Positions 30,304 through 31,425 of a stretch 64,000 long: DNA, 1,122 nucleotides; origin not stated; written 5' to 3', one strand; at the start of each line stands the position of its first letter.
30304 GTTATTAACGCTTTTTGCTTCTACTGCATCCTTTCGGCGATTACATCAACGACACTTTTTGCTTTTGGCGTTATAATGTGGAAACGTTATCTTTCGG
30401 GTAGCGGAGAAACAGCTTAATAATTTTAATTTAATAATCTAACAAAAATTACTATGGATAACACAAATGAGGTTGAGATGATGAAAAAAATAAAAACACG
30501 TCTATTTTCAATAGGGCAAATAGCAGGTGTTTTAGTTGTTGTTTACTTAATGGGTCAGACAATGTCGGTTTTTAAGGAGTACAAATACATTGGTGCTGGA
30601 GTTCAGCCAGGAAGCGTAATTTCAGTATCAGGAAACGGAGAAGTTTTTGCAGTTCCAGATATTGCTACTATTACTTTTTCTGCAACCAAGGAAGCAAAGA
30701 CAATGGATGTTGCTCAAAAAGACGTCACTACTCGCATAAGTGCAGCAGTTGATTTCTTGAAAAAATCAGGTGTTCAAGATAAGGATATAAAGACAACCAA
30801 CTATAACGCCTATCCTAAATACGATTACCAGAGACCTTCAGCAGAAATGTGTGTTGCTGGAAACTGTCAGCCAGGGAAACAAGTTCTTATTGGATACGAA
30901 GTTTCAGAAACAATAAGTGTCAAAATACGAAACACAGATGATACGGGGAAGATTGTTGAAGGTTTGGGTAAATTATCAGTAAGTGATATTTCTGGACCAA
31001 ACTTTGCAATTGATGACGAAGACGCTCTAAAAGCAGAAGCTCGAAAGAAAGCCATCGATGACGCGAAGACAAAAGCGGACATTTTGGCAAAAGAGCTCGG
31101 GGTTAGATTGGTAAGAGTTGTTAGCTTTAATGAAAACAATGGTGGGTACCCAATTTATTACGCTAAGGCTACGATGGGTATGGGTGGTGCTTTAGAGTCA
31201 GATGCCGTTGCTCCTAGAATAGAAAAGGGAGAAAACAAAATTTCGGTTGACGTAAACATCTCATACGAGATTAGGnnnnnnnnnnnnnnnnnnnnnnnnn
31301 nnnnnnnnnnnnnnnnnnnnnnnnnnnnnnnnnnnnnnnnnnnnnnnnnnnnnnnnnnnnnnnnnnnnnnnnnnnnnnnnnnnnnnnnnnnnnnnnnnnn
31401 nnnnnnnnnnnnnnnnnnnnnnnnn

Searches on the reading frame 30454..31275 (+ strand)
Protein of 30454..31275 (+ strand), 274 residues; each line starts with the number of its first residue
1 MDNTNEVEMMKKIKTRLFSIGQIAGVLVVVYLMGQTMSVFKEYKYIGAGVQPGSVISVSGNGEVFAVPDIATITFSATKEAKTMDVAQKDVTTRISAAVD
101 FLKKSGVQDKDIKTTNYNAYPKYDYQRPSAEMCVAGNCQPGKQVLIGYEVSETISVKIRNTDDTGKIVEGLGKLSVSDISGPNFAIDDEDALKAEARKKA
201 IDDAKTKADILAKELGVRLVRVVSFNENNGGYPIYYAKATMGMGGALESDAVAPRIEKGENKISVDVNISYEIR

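Call 85: search_protein_families(library=pfam, proteins=[window:30454-31275:+], max_evalue=0.00001)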
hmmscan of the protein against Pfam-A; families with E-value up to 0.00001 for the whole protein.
window:30454-31275:+ (274 aa): 1 family
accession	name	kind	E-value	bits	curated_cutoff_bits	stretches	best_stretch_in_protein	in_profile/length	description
PF04402.19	SIMPL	-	8.2e-53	180.1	25.2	1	56-271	1-205/205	Protein of unknown function (DUF541)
